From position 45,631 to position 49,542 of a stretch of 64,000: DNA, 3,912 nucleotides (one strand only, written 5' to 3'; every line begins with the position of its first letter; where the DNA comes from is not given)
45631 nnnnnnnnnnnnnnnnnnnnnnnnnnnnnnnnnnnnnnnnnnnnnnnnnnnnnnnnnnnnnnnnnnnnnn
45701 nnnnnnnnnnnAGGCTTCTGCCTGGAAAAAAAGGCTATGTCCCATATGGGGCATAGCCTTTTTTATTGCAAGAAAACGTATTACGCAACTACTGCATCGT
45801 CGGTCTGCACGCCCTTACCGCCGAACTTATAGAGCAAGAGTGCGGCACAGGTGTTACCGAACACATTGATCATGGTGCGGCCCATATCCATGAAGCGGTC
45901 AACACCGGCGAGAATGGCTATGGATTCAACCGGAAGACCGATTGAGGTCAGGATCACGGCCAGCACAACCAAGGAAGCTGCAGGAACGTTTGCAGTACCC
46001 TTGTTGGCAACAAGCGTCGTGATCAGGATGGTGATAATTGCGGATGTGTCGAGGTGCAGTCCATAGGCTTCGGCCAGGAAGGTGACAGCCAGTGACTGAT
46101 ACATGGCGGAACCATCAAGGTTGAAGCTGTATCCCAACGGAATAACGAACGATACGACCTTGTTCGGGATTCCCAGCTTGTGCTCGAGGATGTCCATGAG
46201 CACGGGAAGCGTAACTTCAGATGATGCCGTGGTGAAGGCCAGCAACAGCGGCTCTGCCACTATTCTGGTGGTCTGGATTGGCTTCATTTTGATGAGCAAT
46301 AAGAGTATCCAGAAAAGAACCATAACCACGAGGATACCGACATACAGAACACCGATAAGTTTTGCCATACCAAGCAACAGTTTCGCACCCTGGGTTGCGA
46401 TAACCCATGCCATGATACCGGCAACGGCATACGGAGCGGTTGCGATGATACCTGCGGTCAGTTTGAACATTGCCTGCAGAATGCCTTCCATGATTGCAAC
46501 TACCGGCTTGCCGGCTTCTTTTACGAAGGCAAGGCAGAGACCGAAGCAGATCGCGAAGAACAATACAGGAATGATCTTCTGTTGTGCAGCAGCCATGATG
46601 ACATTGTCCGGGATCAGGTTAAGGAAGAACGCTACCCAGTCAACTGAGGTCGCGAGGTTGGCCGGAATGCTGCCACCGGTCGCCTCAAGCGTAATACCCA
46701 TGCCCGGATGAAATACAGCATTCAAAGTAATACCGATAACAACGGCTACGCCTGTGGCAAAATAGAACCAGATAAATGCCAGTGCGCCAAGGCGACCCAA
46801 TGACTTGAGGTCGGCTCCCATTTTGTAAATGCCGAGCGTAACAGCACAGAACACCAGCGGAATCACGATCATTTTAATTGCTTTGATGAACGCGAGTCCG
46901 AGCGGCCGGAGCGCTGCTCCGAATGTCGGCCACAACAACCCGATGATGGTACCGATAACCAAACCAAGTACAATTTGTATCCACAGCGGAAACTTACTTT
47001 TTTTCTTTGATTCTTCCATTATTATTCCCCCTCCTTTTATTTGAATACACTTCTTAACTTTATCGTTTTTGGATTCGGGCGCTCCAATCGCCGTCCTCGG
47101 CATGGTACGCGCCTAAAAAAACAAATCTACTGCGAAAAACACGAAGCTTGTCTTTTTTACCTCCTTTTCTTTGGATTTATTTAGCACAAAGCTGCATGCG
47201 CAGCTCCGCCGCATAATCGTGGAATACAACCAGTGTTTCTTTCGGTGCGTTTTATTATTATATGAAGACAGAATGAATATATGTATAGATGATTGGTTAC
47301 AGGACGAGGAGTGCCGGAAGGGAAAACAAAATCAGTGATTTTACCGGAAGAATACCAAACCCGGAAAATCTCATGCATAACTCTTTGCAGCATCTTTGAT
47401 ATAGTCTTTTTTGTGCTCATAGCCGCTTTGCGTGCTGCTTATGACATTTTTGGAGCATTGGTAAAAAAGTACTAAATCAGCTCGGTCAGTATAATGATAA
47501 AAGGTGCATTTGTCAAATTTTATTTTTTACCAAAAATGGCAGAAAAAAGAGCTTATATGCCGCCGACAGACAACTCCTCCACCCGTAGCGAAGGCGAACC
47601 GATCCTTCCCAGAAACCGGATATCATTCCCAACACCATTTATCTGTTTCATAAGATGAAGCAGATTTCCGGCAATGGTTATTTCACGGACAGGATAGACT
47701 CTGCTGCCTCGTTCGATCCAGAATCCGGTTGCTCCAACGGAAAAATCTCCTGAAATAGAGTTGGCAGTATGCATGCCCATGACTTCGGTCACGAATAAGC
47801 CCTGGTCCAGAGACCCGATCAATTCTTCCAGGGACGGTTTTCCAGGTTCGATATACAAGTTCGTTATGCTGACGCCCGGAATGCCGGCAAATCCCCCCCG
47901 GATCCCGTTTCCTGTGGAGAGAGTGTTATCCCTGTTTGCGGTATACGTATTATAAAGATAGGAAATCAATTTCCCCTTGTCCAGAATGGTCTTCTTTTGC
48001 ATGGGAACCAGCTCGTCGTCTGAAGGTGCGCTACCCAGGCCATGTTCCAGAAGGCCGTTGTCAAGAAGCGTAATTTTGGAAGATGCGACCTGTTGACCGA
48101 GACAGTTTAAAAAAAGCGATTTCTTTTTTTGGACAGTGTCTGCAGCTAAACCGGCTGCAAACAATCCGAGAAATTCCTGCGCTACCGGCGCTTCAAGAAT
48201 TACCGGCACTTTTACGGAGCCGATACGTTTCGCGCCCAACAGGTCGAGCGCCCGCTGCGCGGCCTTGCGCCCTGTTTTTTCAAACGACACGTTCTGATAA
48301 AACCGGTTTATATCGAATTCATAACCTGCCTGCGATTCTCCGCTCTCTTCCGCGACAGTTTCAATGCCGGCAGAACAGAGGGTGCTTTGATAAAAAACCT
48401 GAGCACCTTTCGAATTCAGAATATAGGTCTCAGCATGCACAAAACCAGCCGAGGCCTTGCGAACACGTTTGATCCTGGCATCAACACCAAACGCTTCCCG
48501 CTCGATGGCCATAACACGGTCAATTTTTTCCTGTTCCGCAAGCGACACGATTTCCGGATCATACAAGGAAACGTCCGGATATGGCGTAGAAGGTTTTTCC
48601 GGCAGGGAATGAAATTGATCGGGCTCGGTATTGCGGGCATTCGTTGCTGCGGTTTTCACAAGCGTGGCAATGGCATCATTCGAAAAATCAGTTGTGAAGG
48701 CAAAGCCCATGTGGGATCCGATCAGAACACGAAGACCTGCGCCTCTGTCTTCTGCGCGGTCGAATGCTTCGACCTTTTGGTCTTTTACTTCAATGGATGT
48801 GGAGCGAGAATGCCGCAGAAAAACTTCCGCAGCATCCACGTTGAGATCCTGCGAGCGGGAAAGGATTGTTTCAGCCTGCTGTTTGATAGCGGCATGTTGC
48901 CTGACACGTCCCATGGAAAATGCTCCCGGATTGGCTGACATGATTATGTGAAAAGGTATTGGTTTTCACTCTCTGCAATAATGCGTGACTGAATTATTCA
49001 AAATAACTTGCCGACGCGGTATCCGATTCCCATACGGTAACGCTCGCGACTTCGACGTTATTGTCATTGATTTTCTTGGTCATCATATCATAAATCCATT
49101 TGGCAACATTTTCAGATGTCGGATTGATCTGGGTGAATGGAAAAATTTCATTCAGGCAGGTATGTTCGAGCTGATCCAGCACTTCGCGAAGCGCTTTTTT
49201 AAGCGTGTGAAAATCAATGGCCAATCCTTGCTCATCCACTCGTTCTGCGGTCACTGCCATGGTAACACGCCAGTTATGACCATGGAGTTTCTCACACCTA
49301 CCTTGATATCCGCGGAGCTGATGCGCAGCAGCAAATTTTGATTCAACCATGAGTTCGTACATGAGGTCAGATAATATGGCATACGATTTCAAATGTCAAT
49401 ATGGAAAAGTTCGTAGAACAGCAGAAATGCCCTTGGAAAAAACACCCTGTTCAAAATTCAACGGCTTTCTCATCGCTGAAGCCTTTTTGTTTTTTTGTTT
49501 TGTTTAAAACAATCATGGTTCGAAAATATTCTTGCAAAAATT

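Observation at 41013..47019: Zn-ribbon ThrC-like, OCD/mu-crystallin-like and DSD1/D-Thr-aldolase-like genes sandwiched between two inverted DAACS symporter paralogues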

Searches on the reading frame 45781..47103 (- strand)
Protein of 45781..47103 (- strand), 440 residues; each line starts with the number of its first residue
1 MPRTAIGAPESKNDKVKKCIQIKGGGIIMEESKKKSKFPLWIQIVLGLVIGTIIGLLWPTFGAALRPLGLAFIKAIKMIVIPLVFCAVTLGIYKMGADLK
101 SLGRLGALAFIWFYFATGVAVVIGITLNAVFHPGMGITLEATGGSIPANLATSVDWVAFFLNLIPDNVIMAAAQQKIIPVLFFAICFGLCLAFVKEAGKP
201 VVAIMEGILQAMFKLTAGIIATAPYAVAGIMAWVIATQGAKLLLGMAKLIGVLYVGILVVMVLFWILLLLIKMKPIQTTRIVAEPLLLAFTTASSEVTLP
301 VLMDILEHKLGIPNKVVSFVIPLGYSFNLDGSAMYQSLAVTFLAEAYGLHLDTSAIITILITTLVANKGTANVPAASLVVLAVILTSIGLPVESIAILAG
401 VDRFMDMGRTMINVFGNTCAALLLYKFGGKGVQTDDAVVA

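Call 3: search_protein_families(library=pfam, proteins=[window:45781-47103:-])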
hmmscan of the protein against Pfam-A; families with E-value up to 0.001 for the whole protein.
window:45781-47103:- (440 aa): 1 family
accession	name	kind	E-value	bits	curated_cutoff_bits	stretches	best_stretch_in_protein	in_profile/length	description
PF00375.23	SDF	-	3.3e-113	379.1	27.9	1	40-426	1-386/387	Sodium:dicarboxylate symporter family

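Call 4: search_protein_families(library=ncbifam, proteins=[window:45781-47103:-])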
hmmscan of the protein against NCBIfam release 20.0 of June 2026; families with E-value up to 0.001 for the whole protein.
window:45781-47103:- (440 aa): 4 families
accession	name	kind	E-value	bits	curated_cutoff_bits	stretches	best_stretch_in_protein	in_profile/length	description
NF002461.0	PRK01663.1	subfamily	1.1e-88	298.2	513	1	39-427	8-401/428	C4-dicarboxylate transporter DctA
NF008440.0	PRK11283.1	equivalog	2.6e-82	276.9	638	1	34-428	2-412/437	glutamate/aspartate:proton symporter GltP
NF009587.0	PRK13027.1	subfamily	2e-80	270.8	570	1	38-424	7-399/442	C4-dicarboxylate transporter DctA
NF010151.0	PRK13628.1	equivalog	1.4e-24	86.9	308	1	37-390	13-359/407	serine/threonine transporter SstT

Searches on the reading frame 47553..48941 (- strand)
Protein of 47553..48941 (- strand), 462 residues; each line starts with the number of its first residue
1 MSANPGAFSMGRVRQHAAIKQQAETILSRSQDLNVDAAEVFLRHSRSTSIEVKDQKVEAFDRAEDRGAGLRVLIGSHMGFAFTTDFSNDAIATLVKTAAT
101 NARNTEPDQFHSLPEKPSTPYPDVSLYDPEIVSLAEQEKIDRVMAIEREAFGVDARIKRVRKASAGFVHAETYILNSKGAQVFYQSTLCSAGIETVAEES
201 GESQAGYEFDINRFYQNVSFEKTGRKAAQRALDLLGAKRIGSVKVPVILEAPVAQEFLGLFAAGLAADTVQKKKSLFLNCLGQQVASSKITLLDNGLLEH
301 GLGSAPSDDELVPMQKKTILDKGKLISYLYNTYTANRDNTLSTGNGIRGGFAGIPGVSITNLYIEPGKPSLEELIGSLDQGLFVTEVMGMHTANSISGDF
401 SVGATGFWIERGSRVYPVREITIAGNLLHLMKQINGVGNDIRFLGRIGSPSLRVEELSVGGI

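Call 73: search_protein_families(library=pfam, proteins=[window:47553-48941:-], max_evalue=0.00001)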
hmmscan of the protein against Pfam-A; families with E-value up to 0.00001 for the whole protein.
window:47553-48941:- (462 aa): 3 families
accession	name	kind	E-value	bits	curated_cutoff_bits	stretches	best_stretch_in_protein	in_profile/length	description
PF19289.4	PmbA_TldD_3rd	-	1.9e-75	253.2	22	1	244-461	3-220/220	PmbA/TldA metallopeptidase C-terminal domain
PF19290.4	PmbA_TldD_2nd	-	1.6e-16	61.1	20.9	1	134-235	6-109/109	PmbA/TldA metallopeptidase central domain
PF01523.21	PmbA_TldD_1st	-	2.7e-16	59.9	20.9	1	38-102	1-65/65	PmbA/TldA metallopeptidase domain 1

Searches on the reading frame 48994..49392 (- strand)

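Call 73: search_protein_families(library=pfam, proteins=[window:48994-49392:-], max_evalue=0.00001)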
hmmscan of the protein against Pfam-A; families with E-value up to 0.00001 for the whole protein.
window:48994-49392:- (132 aa): 1 family
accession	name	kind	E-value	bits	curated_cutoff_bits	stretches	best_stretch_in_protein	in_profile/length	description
PF01242.24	PTPS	-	2e-39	134.7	22.4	1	14-131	2-119/121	6-pyruvoyl tetrahydropterin synthase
